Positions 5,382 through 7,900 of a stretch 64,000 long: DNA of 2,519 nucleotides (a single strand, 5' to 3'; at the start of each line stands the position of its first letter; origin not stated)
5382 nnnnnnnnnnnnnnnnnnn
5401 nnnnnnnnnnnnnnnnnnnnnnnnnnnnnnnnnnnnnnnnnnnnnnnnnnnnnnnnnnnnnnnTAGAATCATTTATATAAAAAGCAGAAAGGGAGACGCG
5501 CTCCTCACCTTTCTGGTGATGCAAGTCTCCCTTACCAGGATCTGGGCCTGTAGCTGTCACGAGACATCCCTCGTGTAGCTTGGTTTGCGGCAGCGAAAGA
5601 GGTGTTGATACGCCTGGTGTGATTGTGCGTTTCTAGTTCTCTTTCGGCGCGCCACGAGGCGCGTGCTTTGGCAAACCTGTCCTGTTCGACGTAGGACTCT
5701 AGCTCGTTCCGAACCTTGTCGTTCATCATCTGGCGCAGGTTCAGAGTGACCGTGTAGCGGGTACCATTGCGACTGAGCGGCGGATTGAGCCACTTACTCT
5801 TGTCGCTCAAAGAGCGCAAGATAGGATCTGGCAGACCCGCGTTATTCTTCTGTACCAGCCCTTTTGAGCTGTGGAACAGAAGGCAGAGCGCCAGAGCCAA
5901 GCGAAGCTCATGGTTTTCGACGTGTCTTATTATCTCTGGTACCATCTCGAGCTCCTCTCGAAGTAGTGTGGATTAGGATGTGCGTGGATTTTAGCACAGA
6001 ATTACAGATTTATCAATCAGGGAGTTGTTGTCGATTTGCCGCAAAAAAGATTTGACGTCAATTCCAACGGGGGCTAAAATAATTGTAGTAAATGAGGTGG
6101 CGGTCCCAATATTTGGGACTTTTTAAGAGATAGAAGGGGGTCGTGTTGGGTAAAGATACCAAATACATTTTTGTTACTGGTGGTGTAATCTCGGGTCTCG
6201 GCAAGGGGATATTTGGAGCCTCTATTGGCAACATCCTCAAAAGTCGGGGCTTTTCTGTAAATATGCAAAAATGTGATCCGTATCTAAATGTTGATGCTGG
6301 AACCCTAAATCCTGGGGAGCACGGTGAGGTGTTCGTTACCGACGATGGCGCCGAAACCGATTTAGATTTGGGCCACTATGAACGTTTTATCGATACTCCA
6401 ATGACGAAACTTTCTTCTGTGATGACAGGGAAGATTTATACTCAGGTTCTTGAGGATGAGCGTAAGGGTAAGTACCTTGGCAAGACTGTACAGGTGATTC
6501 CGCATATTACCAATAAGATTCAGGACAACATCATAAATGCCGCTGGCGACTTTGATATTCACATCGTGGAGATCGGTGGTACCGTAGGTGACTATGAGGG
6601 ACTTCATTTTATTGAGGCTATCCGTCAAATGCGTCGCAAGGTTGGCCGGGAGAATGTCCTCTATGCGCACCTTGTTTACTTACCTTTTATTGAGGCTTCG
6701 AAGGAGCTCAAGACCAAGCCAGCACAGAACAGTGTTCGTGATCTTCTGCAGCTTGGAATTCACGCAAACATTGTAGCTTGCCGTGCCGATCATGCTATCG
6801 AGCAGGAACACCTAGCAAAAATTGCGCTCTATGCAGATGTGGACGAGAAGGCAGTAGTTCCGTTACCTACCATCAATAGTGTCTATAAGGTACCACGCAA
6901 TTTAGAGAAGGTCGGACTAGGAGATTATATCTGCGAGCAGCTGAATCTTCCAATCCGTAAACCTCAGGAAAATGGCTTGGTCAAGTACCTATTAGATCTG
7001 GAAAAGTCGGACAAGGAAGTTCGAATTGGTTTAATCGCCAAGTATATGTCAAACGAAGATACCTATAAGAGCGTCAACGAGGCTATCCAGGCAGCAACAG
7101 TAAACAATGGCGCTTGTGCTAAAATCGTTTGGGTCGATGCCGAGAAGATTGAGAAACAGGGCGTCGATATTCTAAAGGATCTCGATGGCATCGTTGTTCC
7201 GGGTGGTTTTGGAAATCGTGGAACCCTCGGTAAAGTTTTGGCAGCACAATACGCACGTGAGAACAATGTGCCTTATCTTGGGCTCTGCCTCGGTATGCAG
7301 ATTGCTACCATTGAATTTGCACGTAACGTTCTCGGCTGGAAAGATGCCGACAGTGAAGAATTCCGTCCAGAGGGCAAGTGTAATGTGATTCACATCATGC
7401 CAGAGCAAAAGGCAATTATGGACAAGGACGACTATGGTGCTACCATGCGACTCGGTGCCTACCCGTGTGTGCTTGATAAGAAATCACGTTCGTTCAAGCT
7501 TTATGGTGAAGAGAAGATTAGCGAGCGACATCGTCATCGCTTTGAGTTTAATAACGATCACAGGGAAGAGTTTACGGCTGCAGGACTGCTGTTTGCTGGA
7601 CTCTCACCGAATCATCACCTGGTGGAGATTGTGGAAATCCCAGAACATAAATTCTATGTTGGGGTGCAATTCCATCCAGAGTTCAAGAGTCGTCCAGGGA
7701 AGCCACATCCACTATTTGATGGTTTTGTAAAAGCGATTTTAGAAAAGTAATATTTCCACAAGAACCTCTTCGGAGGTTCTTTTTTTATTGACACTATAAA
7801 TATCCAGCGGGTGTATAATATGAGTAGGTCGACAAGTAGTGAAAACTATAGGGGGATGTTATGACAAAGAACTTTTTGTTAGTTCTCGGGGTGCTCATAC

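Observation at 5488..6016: GC-rich mini-cassette 2 on the minus strand (promoter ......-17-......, 137-aa ORF, hairpin terminator)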

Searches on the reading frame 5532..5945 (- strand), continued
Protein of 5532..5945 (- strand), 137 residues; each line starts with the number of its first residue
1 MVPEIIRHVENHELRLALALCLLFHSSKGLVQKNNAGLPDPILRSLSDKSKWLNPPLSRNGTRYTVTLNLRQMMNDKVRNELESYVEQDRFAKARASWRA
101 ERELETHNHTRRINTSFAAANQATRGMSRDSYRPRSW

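Call 49: fold_search(model_id=the predicted structure, library=pdb)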
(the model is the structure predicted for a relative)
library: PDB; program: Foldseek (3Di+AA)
matches with E <= 10: 158; with E <= 0.001: 0
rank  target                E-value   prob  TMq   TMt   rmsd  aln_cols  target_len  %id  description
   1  5aiq_B                2.8e-01  0.47  0.34  0.34   8.9       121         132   14  Crystal structure of ligand-free NadR (released 2016-03-02)
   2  5hsm                  4.2e-01  0.30  0.30  0.31  10.7       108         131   18  CRYSTAL STRUCTURE OF MYCOBACTERIUM TUBERCULOSIS MARR FAMILY PROTEIN RV2887 (released 2017-02-01)
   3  2g7u_B                5.6e-01  0.57  0.34  0.20   3.6        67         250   18  2.3 A structure of putative catechol degradative operon regulator from Rhodococcus sp. RHA1 (released 2006-04-04)
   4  2g7u_A                6.7e-01  0.35  0.31  0.19   4.7        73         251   19  2.3 A structure of putative catechol degradative operon regulator from Rhodococcus sp. RHA1 (released 2006-04-04)
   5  8jol_B                9.6e-01  0.47  0.38  0.13   4.8        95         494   16  cryo-EM structure of the CED-4/CED-3 holoenzyme (released 2023-06-28)
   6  3hsr_B                1.3e+00  0.18  0.37  0.38  10.2       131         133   14  Crystal structure of Staphylococcus aureus protein SarZ in mixed disulfide form (released 2009-07-07)
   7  5ocn_C                1.4e+00  0.18  0.28  0.41   5.0        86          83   15  Crystal structure of the forkhead domain of human FOXN1 (released 2017-08-02)
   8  4aih_E                1.5e+00  0.16  0.35  0.36   8.1       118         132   10  Crystal structure of RovA from Yersinia in its free form (released 2012-09-12)
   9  8jns_D                1.6e+00  0.30  0.37  0.16   4.8        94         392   17  cryo-EM structure of a CED-4 hexamer (released 2023-06-28)
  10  7t8l_B                1.6e+00  0.23  0.35  0.20   4.8        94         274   13  BrxR from Acinetobacter BREX type I phage restriction system (released 2022-05-18)
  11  2pex_B                1.6e+00  0.18  0.33  0.33   8.7       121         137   14  Structure of reduced C22S OhrR from Xanthamonas Campestris (released 2007-12-11)
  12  5aip_B                1.7e+00  0.16  0.34  0.35   9.6       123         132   11  Crystal structure of NadR in complex with 4-hydroxyphenylacetate (released 2016-03-02)
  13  6qvz_A                1.7e+00  0.09  0.28  0.19   7.7       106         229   12  The Transcriptional Regulator PrfA-L140H mutant from Listeria Monocytogenes (released 2020-04-01)
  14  2bgc_F                1.8e+00  0.11  0.29  0.19   9.1       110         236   13  PrfA-G145S, a constitutive active mutant of the Transcriptional Regulator In L.monocytogenes (released 2005-04-14)
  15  3lqq_A                1.9e+00  0.25  0.37  0.13   4.8        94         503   17  Structure of the CED-4 Apoptosome (released 2010-04-28)
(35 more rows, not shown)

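Call 50: list_cluster_members(proteins=[P0001, P0002, P0004, P0009, P0005])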
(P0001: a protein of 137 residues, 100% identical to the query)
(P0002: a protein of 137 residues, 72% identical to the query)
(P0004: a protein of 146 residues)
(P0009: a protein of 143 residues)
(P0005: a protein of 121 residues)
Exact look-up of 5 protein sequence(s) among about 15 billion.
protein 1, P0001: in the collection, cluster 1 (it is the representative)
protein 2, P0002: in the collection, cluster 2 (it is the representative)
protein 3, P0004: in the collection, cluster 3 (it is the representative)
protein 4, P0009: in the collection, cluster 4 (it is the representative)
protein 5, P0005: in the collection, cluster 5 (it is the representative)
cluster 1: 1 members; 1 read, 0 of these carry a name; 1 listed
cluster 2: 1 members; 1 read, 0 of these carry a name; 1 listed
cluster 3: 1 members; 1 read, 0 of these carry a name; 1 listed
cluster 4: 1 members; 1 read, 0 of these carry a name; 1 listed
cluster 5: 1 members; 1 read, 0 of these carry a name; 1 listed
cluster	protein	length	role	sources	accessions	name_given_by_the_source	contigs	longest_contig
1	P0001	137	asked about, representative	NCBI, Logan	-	-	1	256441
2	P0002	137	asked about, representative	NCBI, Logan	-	-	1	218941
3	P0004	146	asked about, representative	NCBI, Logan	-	-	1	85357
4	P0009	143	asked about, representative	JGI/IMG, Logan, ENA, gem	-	-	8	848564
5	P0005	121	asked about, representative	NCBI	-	-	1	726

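Call 53: fold_search(model_id=the predicted structure, library=viral)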
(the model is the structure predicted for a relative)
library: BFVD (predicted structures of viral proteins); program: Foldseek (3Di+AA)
matches with E <= 10: 115; with E <= 0.001: 0
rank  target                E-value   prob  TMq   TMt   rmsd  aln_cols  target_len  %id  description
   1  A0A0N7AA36            1.3e-01  0.51  0.31  0.32  13.7       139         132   12  (no name in the UniProt tables at hand)
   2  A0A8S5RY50            6.2e-01  0.25  0.31  0.34  20.4       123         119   12  AAA-associated domain protein [Siphoviridae sp. ctEJG5]
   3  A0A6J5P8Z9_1          6.2e-01  0.20  0.29  0.05  13.4       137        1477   13  ART-PolyVal-like domain-containing protein [uncultured Caudovirales phage]
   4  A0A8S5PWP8            7.0e-01  0.38  0.33  0.07   8.3       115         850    8  AAA ATPase [Siphoviridae sp. ctg0K17]
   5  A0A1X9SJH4            7.0e-01  0.16  0.29  0.34   6.8       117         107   12  Uncharacterized protein [Sulfolobus islandicus rod-shaped virus 9]
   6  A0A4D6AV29            9.4e-01  0.18  0.27  0.33  15.4       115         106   13  (no name in the UniProt tables at hand)
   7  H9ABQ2                1.2e+00  0.25  0.34  0.35   4.5        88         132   15  ORF1 [Halogeometricum pleomorphic virus 1]
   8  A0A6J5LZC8            1.3e+00  0.28  0.33  0.17   8.1        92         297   12  Helix-turn-helix domain containing protein [uncultured Caudovirales phage]
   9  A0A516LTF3            1.3e+00  0.20  0.33  0.19  15.3       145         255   12  (no name in the UniProt tables at hand)
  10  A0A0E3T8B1            1.3e+00  0.21  0.30  0.20   5.3        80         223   15  Uncharacterized protein [Gordonia phage Gsput1]
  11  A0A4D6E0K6            1.3e+00  0.20  0.30  0.29   6.4        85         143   15  (no name in the UniProt tables at hand)
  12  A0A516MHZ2            1.3e+00  0.10  0.24  0.29   8.0        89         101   12  (no name in the UniProt tables at hand)
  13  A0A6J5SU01            1.8e+00  0.08  0.23  0.25  15.1       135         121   12  COG3747 Phage terminase, small subunit [uncultured Caudovirales phage]
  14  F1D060                2.0e+00  0.06  0.24  0.25  14.5       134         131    8  Uncharacterized protein [Vibrio phage ICP3_2009_B]
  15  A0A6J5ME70            2.2e+00  0.15  0.28  0.14   6.2        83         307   12  Helix-turn-helix domain containing protein [uncultured Caudovirales phage]
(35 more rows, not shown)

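Call 63: find_related_loci(query=A3, collection=metagenome_contigs, flank=4000)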
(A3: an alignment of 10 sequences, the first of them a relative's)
Query A3 (137 aa) in metagenome_contigs; peptide patterns used: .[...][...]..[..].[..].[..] (x = any residue, [..] = any of these).
129 stretches matched a pattern; 1 encode a relative of the query (tblastn E <= 1e-3); 1 distinct loci.
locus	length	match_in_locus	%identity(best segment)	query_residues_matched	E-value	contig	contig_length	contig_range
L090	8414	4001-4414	43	1-137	7e-29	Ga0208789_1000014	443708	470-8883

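Call 64: find_related_loci(query=A3, collection=viral_contigs, flank=4000)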
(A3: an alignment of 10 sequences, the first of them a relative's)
Query A3 (137 aa) in viral_contigs; peptide patterns used: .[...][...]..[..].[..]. (x = any residue, [..] = any of these).
51 stretches matched a pattern, but none encodes a relative of the query by tblastn (E <= 1e-3).

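Call 70: search_protein_families(library=phrogs, alignment_id=A3, max_evalue=0.1)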
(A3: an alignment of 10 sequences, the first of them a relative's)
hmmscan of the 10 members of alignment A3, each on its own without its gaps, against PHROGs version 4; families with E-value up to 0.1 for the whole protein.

A. member 1, P0001 (137 aa): 0 families

B. families by the number of members that match (of 10 scanned): 2 families
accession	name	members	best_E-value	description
phrog_29003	-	1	0.012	-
phrog_9254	-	1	0.062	-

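Call 71: search_protein_families(library=padloc, alignment_id=A3, max_evalue=0.1)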
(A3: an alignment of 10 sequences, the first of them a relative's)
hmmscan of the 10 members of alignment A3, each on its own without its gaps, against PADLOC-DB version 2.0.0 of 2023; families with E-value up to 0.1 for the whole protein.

A. member 1, P0001 (137 aa): 0 families

B. families by the number of members that match (of 10 scanned): 0 families

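Call 89: search_dna_similar(query=window:5532-5945:-, collection=phages, mode=protein, max_evalue=0.01, max_rows=5)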
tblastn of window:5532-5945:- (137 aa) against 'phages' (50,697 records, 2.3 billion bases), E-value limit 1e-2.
No match.

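Call 90: search_dna_similar(query=window:5532-5945:-, collection=plasmids, mode=protein, max_evalue=0.01, max_rows=5)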
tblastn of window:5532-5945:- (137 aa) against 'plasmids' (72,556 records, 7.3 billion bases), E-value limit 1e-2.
No match.

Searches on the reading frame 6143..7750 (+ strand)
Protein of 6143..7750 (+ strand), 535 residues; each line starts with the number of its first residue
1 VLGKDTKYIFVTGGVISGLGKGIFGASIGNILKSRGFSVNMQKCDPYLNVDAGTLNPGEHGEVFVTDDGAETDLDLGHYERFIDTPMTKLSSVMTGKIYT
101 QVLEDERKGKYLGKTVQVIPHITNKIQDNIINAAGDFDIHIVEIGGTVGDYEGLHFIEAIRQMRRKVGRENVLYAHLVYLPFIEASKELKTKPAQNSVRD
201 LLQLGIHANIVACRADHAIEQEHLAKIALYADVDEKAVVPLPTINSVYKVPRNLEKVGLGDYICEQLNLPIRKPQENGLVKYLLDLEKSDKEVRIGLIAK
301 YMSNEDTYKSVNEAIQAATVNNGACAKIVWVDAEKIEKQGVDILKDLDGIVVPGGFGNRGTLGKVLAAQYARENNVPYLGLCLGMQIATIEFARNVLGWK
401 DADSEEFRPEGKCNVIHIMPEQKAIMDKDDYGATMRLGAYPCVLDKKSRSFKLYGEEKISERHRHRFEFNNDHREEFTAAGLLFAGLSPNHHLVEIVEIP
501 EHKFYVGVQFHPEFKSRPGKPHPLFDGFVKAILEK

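Call 7: search_protein_families(library=pfam, proteins=[window:6143-7750:+], max_evalue=0.01)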
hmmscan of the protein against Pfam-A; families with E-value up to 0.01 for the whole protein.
window:6143-7750:+ (535 aa): 3 families
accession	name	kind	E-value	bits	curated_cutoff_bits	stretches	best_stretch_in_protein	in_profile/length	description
PF06418.20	CTP_synth_N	-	4.9e-114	380.6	26.1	1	7-269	1-265/265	CTP synthase N-terminus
PF00117.34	GATase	-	1.8e-38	132.6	22.8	1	306-530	4-189/190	Glutamine amidotransferase class-I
PF07722.19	Peptidase_C26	-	4.5e-08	33.6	20.5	1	369-513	99-219/219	Peptidase C26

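Call 21: find_related_loci(query=window:6143-7750:+, collection=genome_contigs, flank=6000)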
Query window:6143-7750:+ (535 aa) in genome_contigs; peptide patterns used: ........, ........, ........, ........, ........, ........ (x = any residue, [..] = any of these).
600 stretches matched a pattern (row limit reached: there are more); 576 encode a relative of the query (tblastn E <= 1e-3); the best 80 are kept; 80 distinct loci.
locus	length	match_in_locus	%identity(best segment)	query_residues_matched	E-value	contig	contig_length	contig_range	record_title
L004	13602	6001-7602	81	2-535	0e+0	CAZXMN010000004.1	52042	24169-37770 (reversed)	MAG TPA_asm: uncultured Candidatus Saccharibacteria bacterium isolate binchicken_co241_292 genome assembly, contig: NODE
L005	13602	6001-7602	82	2-535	0e+0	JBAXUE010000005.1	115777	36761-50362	MAG: bacterium isolate ELA653 MAG653_5, whole genome shotgun sequence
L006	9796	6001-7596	63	1-534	0e+0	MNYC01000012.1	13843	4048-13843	MAG: bacterium CG2_30_37_16 isolate CG2_30_37_16 cg2_3.0_scaffold_4176_c, whole genome shotgun sequence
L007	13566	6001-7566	60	6-532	0e+0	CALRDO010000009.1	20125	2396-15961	MAG: Patescibacteria group bacterium UBA4664 isolate TH-Jun18-49 genome assembly, contig: TH-Jun18-C5639, whole genome s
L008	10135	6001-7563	60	6-531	0e+0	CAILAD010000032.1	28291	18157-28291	uncultured bacterium isolate Umea_bin-07027 genome assembly, contig: bin-07027:32/49, whole genome shotgun sequence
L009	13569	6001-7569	59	5-532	0e+0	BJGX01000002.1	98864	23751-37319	Candidatus Saccharibacteria bacterium LBMAG_Ca.Saccharibacteria_epi.bin1 DNA, sequence02, whole genome shotgun sequence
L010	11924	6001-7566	59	6-532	0e+0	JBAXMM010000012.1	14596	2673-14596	MAG: bacterium isolate ELA453 MAG453_12, whole genome shotgun sequence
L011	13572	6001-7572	59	6-532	0e+0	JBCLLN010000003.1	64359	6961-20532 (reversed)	Candidatus Saccharimonadia bacterium isolate SLM_LV1_0208-G19 Node_3_length_64359_cov_87.415912, whole genome shotgun se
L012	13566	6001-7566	59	6-532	0e+0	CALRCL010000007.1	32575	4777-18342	MAG: Patescibacteria group bacterium UBA4664 isolate RH-26jul17-99 genome assembly, contig: RH-26jul17-C3333, whole geno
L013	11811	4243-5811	58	5-532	0e+0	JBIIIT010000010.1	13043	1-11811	MAG: Candidatus Saccharimonadia bacterium isolate ME2001-09-10pf_3300042914_group1_bin219 Rohwer_bin1540_scaffold_4937_c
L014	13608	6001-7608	56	1-534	0e+0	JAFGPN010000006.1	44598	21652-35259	MAG: Patescibacteria group bacterium isolate Zod_Metabat.691 k87_1022810, whole genome shotgun sequence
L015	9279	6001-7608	54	1-534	0e+0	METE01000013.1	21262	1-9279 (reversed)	MAG: candidate division Kazan bacterium RIFCSPLOWO2_01_FULL_48_13 rifcsplowo2_01_scaffold_4490, whole genome shotgun seq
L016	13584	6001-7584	53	7-534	0e+0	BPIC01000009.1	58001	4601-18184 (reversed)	MAG: Dehalococcoidia bacterium KatS3mg060 DNA, contig_14269, whole genome shotgun sequence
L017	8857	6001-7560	54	6-525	0e+0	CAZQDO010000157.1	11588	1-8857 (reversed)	MAG TPA_asm: uncultured Anaerolineae bacterium isolate binchicken_co338_52 genome assembly, contig: NODE_1381_length_115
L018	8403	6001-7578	54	6-531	0e+0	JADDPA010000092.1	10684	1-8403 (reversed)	MAG: Thermobaculum sp. isolate LB3_1 AB19_LB3_1665_length_10717_cov_36, whole genome shotgun sequence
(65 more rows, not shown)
